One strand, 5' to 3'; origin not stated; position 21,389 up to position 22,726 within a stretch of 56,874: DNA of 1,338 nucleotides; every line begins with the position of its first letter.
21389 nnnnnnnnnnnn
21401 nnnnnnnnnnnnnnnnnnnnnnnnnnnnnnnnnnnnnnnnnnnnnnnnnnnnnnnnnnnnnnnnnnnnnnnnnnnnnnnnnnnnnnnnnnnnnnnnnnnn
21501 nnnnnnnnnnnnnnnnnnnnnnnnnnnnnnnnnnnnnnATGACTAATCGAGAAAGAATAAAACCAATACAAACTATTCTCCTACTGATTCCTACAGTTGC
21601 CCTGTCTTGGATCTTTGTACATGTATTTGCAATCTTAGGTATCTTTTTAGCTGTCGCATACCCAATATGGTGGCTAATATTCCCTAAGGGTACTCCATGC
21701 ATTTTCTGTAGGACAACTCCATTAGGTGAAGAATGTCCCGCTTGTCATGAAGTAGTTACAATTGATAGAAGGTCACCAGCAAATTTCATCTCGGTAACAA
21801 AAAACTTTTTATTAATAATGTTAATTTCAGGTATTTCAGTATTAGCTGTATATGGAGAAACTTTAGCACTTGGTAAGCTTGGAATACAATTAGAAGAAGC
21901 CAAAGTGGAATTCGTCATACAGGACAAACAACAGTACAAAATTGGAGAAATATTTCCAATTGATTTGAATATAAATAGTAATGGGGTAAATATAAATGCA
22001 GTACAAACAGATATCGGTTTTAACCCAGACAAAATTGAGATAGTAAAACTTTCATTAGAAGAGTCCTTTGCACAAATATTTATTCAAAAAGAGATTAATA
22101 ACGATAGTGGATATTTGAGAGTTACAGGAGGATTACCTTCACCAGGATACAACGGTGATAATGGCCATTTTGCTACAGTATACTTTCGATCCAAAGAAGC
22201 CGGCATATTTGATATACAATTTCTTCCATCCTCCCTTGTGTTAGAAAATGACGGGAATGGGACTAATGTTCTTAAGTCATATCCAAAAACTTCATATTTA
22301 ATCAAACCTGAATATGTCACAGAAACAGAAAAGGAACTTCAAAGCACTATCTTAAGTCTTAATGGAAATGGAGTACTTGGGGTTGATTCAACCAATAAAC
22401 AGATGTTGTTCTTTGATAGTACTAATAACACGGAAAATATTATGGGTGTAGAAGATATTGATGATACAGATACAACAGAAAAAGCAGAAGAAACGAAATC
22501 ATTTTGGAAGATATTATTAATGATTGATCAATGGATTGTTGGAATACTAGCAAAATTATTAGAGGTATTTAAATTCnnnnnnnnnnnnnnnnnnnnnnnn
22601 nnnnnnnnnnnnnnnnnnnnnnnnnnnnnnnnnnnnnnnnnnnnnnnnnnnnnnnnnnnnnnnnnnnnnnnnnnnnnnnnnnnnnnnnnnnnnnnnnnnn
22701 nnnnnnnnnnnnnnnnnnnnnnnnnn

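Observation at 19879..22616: Four-gene secreted surface operon ending in an adjacent dockerin-cohesin pair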

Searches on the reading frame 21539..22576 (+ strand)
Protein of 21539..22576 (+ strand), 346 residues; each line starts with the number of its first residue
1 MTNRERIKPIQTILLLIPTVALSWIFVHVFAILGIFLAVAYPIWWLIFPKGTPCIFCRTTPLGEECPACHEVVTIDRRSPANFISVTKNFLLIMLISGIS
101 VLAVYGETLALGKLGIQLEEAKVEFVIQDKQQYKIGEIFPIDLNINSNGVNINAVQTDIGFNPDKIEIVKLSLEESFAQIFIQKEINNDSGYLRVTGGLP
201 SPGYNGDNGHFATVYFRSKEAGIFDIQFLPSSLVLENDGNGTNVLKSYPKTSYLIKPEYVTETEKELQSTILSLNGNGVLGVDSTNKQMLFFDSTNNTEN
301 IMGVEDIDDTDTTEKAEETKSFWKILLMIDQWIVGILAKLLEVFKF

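Call 3: search_protein_families(library=pfam, proteins=[window:21539-22576:+], max_evalue=1)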
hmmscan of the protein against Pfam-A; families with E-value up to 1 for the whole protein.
window:21539-22576:+ (346 aa): 0 families

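Call 4: search_protein_families(library=ncbifam, proteins=[window:21539-22576:+], max_evalue=1)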
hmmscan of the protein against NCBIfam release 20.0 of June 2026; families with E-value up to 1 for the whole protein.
window:21539-22576:+ (346 aa): 1 family
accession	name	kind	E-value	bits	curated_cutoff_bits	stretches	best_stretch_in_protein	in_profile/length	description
NF033663.1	AceI_fam_PACE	equivalog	0.03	14.4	180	1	11-49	15-56/136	AceI family chlorhexidine efflux PACE transporter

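Call 8: find_homologous_proteins(query=window:21539-22576:+)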
Query window:21539-22576:+ (346 aa): 348 proteins with E <= 0.001 among 2448 candidates; the best 120 are listed.
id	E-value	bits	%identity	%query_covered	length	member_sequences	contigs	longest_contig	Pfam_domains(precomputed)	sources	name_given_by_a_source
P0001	9.9e-201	684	88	100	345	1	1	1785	-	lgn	-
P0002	1.7e-194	664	85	100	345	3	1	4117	-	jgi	-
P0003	1.1e-192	658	83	99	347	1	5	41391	-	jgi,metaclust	metaclust:\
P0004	1.4e-192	657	84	99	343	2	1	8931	-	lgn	-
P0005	4.1e-189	646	82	100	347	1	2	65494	-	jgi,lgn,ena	-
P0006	4.9e-187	639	80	99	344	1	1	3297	-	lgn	-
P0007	3.9e-185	633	80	99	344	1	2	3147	-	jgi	jgi:hypothetical protein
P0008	1.8e-182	624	79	100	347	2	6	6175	-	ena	-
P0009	4.7e-177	606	78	99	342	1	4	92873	-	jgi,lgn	-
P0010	1.9e-173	594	75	100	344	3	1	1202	-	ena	-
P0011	4.6e-169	580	75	99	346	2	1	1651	-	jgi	-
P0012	2.2e-168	578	77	99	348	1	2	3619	-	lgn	-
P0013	1.2e-161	556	73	99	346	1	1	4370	-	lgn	-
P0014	6.8e-139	481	62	97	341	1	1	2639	-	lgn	-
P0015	3.5e-138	478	63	99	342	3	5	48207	-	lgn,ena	-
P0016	2.1e-134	466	61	98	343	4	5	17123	-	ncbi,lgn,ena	-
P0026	2.2e-86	308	48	91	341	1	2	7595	PF00963.25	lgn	-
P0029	1.0e-84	303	44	97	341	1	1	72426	PF00963.25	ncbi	-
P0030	4.4e-84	301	43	98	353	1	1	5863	PF00963.25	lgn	-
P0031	2.0e-83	298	45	94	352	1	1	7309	PF00963.25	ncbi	-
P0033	7.7e-83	296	45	97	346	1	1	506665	PF00963.25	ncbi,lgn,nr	ncbi:hypothetical protein HYV12_02805 [Candidatus Dojkabacteria bacterium]|nr:hypothetical protein [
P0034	1.1e-82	296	43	92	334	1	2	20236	PF00963.25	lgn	-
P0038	1.1e-81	293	43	99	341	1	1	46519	PF00963.25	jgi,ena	-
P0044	2.8e-81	291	48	79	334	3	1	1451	PF00963.25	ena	-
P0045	2.9e-81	291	45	93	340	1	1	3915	PF00963.25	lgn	-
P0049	5.2e-81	290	44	97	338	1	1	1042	PF00963.25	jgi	jgi:hypothetical protein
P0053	1.2e-80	289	45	96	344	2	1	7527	PF00963.25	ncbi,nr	ncbi:hypothetical protein IT417_00170 [bacterium]|nr:hypothetical protein [bacterium]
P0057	6.4e-80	287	49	79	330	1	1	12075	PF00963.25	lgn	-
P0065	3.5e-79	284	43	88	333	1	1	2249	PF00963.25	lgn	-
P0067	4.5e-79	284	43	90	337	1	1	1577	PF00963.25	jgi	jgi:hypothetical protein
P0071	5.9e-79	284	42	97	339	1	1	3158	PF00963.25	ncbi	-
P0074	1.6e-78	282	42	97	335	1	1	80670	PF00963.25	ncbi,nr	ncbi:MAG TPA: cohesin domain-containing protein [Patescibacteria group bacterium]|nr:cohesin domain-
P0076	3.2e-78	281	42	92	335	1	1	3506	PF00963.25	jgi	jgi:hypothetical protein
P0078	5.5e-78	280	43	94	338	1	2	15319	PF00963.25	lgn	-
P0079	5.7e-78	280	44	95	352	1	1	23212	PF00963.25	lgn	-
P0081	6.3e-78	280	42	98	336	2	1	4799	PF00963.25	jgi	jgi:hypothetical protein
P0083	7.8e-78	280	42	93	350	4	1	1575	PF00963.25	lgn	-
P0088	1.3e-77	279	43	93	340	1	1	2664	PF00963.25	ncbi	-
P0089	1.3e-77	279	42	99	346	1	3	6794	PF00963.25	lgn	-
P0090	1.4e-77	279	44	92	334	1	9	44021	PF00963.25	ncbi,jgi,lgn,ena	-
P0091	2.1e-77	279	43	98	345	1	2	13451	PF00963.25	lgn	-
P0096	5.9e-77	277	41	92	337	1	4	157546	PF00963.25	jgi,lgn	-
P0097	6.4e-77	277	44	90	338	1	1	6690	PF00963.25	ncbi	-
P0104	2.0e-76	275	45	94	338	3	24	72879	-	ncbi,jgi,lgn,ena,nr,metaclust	ncbi:MAG: hypothetical protein A2953_00815 [Candidatus Levybacteria bacterium RIFCSPLOWO2_01_FULL_36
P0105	2.3e-76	275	43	95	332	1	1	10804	PF00963.25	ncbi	ncbi:MAG: cohesin domain-containing protein [Candidatus Beckwithbacteria bacterium]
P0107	2.5e-76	275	44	96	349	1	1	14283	PF00963.25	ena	-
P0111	5.6e-76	274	42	95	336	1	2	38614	PF00963.25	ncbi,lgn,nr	ncbi:hypothetical protein HYV31_03590 [candidate division WWE3 bacterium]|nr:hypothetical protein [c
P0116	1.0e-75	273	40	99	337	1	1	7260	PF00963.25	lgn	-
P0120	1.5e-75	272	44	90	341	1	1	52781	PF00963.25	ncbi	ncbi:cohesin domain-containing protein [Patescibacteria group bacterium]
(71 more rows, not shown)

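Call 11: find_encoding_contigs(protein=P0033, flank=6000, max_places=2)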
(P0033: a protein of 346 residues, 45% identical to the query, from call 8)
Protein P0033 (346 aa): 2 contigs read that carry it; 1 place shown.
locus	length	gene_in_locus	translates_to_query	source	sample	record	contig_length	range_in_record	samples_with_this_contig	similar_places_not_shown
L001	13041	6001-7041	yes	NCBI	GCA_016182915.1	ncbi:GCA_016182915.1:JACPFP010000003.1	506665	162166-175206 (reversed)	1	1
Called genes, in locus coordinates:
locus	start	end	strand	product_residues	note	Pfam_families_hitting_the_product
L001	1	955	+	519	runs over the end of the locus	PF00749:tRNA-synt_1c, PF19269:Anticodon_2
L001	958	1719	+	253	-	PF05990:DUF900, PF00561:Abhydrolase_1, PF02089:Palm_thioest (weak), PF12146:Hydrolase_4, PF24322:Tle3 (weak)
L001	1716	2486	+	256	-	PF05990:DUF900 (weak), PF00561:Abhydrolase_1 (weak), PF12146:Hydrolase_4, PF10230:LIDHydrolase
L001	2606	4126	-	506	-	PF21722:Gly_rich_2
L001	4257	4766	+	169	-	-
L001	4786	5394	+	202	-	-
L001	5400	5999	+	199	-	-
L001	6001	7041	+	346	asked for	PF00963:Cohesin (weak)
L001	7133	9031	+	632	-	PF00009:GTP_EFTU, PF01926:MMR_HSR1 (weak), PF03144:GTP_EFTU_D2 (weak), PF22042:EF-G_D2 (faint), PF00679:EFG_C, PF21018:BipA_C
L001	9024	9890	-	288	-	PF13641:Glyco_tranf_2_3, PF00535:Glycos_transf_2, PF10111:Glyco_tranf_2_2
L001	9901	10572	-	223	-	PF03167:UDG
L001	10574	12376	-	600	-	PF08439:Peptidase_M3_N, PF01432:Peptidase_M3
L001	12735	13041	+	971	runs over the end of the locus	PF00133:tRNA-synt_1, PF01406:tRNA-synt_1e (faint), PF09334:tRNA-synt_1g (weak), PF08264:Anticodon_1, PF19302:DUF5915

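Call 12: find_encoding_contigs(protein=P0104, flank=6000, max_places=2)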
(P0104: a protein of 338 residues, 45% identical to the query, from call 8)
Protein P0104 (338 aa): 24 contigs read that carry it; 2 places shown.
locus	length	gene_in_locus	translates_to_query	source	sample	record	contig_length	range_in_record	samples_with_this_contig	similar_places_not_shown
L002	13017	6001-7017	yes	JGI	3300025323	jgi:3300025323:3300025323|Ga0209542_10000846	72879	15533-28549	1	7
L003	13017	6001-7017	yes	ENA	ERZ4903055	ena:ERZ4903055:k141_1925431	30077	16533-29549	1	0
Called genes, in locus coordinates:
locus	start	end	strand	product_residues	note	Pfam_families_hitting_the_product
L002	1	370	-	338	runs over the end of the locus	PF00022:Actin (faint), PF06723:MreB_Mbl, PF00012:HSP70, PF14450:FtsA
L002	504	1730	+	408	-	PF08308:PEGA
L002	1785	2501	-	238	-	PF04203:Sortase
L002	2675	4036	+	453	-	-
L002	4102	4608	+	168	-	-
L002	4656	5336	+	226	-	-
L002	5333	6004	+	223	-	PF00036:EF-hand_1 (faint)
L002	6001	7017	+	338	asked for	-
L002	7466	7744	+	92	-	-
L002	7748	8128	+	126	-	PF01850:PIN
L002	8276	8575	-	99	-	PF03083:MtN3_slv (weak)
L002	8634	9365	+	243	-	PF13462:Thioredoxin_4, PF01323:DSBA, PF13743:Thioredoxin_5 (weak)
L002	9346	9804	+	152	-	PF07884:VKOR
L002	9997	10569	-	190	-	PF00334:NDK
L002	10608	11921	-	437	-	PF00675:Peptidase_M16, PF05193:Peptidase_M16_C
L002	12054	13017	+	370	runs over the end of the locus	PF04542:Sigma70_r2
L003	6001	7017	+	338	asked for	-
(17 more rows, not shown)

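Call 13: find_encoding_contigs(protein=P0016, flank=6000, max_places=2)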
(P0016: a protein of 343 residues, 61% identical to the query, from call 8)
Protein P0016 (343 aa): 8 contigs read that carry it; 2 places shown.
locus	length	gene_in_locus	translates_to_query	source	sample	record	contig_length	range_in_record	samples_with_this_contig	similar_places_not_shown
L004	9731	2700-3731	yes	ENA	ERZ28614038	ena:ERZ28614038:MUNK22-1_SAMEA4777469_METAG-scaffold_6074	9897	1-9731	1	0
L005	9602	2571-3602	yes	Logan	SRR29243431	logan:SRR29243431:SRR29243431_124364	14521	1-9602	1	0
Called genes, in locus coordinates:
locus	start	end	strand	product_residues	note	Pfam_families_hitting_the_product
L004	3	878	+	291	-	?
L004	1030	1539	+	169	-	-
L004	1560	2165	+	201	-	-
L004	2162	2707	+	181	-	-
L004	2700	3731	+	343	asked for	-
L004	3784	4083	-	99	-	PF00076:RRM_1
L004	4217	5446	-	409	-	PF12679:ABC2_membrane_2, PF12698:ABC2_membrane_3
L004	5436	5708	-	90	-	PF13732:DrrA1-3_C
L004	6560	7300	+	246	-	PF00173:Cyt-b5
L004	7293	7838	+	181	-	PF02677:QueH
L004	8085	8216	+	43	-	-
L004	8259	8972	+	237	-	PF00072:Response_reg, PF00486:Trans_reg_C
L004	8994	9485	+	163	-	PF01327:Pep_deformylase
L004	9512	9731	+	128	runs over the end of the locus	?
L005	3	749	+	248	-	?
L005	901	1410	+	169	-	-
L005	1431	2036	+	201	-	-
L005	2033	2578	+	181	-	-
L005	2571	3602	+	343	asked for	-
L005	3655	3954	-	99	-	PF00076:RRM_1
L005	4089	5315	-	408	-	PF12679:ABC2_membrane_2, PF12698:ABC2_membrane_3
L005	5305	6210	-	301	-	PF00005:ABC_tran, PF13304:AAA_21, PF13732:DrrA1-3_C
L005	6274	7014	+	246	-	PF00173:Cyt-b5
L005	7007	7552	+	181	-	PF02677:QueH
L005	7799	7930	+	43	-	-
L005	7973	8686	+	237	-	PF00072:Response_reg, PF00486:Trans_reg_C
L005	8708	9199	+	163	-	PF01327:Pep_deformylase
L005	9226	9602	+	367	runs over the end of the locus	PF17936:Big_6 (faint)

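Call 15: find_related_loci(query=A1, collection=genome_contigs, flank=6000)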
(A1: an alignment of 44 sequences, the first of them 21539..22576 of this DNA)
Query A1 (346 aa) in genome_contigs; peptide patterns used: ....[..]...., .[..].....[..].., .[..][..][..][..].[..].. (x = any residue, [..] = any of these).
247 stretches matched a pattern; 63 encode a relative of the query (tblastn E <= 1e-3); 62 distinct loci.
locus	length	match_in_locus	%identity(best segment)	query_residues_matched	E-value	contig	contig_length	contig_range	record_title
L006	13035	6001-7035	76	1-345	1e-176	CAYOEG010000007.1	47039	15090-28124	MAG TPA_asm: uncultured Candidatus Saccharibacteria bacterium isolate SRP294416_co1_479 genome assembly, contig: NODE_11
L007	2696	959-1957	50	7-345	6e-109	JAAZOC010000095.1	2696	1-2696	MAG: Candidatus Microgenomates bacterium isolate AS27yjCOA_24 192993_AS27, whole genome shotgun sequence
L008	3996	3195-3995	58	7-272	3e-104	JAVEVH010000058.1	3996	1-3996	MAG: Candidatus Dojkabacteria bacterium isolate BF4_117 NODE_87222_length_3996_cov_6.266477_Biofilm4, whole genome shotg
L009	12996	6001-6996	44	10-344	2e-89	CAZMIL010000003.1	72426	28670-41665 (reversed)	MAG TPA_asm: uncultured Gammaproteobacteria bacterium isolate SRP093762_co1_187 genome assembly, contig: NODE_224_length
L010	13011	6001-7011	45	1-335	1e-88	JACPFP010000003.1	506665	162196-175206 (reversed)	MAG: Candidatus Dojkabacteria bacterium isolate NC_groundwater_364_Ag_B-0.1um_38_12 GD18-4_B1_scaffold_1074990, whole ge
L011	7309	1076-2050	45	20-344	3e-88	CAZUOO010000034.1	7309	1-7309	MAG TPA_asm: uncultured Candidatus Saccharibacteria bacterium isolate SRP319275_co5_98 genome assembly, contig: NODE_512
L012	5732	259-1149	46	20-321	1e-85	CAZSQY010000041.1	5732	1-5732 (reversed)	MAG TPA_asm: uncultured Pseudomonadales bacterium isolate SRP319275_co2_305 genome assembly, contig: NODE_16023_length_5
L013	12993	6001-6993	42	7-343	3e-85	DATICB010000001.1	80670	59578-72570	MAG TPA_asm: Patescibacteria group bacterium isolate SMAG_U16305 k141_6303, whole genome shotgun sequence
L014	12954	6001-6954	44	23-345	6e-83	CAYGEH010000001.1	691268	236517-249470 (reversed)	MAG TPA_asm: uncultured Gammaproteobacteria bacterium isolate ERP113451_co2_205 genome assembly, contig: NODE_1_length_6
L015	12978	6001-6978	45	12-344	2e-86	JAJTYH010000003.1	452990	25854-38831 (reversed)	MAG: bacterium isolate DTUPAT1 3-Genome6, whole genome shotgun sequence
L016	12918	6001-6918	42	6-316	4e-82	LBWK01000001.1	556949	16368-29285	MAG: candidate division WS6 bacterium GW2011_GWF2_39_15 UT34_C0001, whole genome shotgun sequence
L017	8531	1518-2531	41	3-345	2e-81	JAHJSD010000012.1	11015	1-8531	MAG: Patescibacteria group bacterium isolate OS_PC_MetaG.mb.184 OS_PC_MetaG.mb.184_k141_148413, whole genome shotgun seq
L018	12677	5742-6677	44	1-318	2e-81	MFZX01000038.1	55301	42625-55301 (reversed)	MAG: Candidatus Roizmanbacteria bacterium RIFCSPHIGHO2_12_FULL_37_23 rifcsphigho2_12_scaffold_464, whole genome shotgun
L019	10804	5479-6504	42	1-346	3e-81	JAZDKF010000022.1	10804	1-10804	MAG: Candidatus Beckwithbacteria bacterium isolate MEGAHIT-group-0.521 k141_2286686, whole genome shotgun sequence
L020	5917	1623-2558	45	34-346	4e-81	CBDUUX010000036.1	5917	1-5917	MAG TPA_asm: uncultured bacterium isolate SRR22302361_binner23_Refined_116 genome assembly, contig: ERZ25748748.11156, w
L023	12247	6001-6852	46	10-293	2e-80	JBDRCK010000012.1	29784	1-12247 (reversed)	MAG: bacterium isolate MEGAHIT-group-1.182 k141_11608120, whole genome shotgun sequence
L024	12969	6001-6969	42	10-336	2e-80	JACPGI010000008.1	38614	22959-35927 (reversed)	MAG: candidate division WWE3 bacterium isolate NC_groundwater_383_Ag_B-0.1um_36_13 GD18-4_B1_scaffold_1344023, whole gen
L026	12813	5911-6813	44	6-299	2e-77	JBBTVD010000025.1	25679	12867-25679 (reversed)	MAG: Patescibacteria group bacterium isolate H14-bin010_1 H14_bin010_1_000000000025, whole genome shotgun sequence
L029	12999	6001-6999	40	10-340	4e-77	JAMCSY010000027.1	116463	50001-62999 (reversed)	MAG: Patescibacteria group bacterium isolate FK_Sedi_A_Bin.193 NODE_195_length_116463_cov_10.1349, whole genome shotgun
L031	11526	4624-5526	44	10-308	2e-76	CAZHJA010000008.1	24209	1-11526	MAG TPA_asm: uncultured Gammaproteobacteria bacterium isolate binchicken_co181_24 genome assembly, contig: NODE_3046_len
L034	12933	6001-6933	41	13-300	1e-74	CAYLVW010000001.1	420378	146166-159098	MAG TPA_asm: uncultured Candidatus Saccharibacteria bacterium isolate SRP286056_co1_134 genome assembly, contig: NODE_4_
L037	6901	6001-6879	42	13-301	2e-73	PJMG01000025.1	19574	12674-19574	MAG: Candidatus Levyibacteriota bacterium isolate Amazon_FNV_2010_10_8_1 contig_55_297452614_length_19574_multi_5_in_0_o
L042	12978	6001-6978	40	10-341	3e-70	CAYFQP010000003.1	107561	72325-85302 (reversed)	MAG TPA_asm: uncultured Gammaproteobacteria bacterium isolate ERP108616_co1_137 genome assembly, contig: k119_1217592, w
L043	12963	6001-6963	38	1-340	2e-70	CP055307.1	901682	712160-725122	MAG: Candidatus Woesebacteria bacterium isolate Ch104b chromosome, complete genome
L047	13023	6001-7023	37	4-341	2e-68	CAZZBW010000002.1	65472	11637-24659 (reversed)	MAG TPA_asm: uncultured Pseudomonadales bacterium isolate SRP192927_co7_727 genome assembly, contig: NODE_532_length_654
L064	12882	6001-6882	42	8-303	5e-72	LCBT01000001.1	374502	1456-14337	MAG: Candidatus Daviesbacteria bacterium GW2011_GWA1_41_61 UU73_C0001, whole genome shotgun sequence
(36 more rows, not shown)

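Call 23: search_protein_families(library=pfam, alignment_id=A1, max_evalue=0.01)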
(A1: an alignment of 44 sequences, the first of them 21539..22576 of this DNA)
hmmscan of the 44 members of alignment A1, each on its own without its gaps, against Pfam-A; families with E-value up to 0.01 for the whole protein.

A. member 1, window:21539-22576:+ (346 aa): 0 families

B. families by the number of members that match (of 44 scanned): 2 families
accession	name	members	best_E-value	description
PF00963.24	Cohesin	35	2.6e-09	Cohesin domain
PF14447.12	Prok-RING_4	2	0.0094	Prokaryotic RING finger family 4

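Call 24: search_solved_structures(query=A1, max_evalue=1, show_alignments=2)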
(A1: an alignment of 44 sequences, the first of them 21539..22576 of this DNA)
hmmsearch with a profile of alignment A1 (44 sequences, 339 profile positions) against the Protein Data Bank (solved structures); distinct sequences matched with E-value up to 1: 9.
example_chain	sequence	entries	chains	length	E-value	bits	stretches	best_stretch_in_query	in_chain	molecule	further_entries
5v4b_A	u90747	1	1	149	0.34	13.3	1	134-164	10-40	S-phase kinase-associated protein 1,S-phase kinase-associated protein 1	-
1p22_B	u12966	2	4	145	0.36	13.2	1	134-164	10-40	Skp1 | S-phase kinase-associated protein 1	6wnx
6m90_B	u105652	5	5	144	0.37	13.2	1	135-164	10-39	Skp1 | S-phase kinase-associated protein 1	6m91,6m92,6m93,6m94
5ibk_A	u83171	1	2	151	0.38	13.1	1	134-164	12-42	S-phase kinase-associated protein 1,S-phase kinase-associated protein 1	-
1fs1_B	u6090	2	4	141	0.38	13.1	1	134-164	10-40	CYCLIN A/CDK2-ASSOCIATED P45 | SKP1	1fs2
1fqv_B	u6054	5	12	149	0.38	13.1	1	134-164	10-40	SKP1 | S-phase kinase-associated protein 1A | S-phase kinase-associated protein 1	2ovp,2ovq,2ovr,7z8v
3l2o_A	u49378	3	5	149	0.38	13.1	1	134-164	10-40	S-phase kinase-associated protein 1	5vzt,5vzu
1ldk_D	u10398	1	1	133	0.39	13.1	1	135-164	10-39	CYCLIN A/CDK2-ASSOCIATED PROTEIN P19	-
9o04_F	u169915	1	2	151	0.4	13.1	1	134-164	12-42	SKP1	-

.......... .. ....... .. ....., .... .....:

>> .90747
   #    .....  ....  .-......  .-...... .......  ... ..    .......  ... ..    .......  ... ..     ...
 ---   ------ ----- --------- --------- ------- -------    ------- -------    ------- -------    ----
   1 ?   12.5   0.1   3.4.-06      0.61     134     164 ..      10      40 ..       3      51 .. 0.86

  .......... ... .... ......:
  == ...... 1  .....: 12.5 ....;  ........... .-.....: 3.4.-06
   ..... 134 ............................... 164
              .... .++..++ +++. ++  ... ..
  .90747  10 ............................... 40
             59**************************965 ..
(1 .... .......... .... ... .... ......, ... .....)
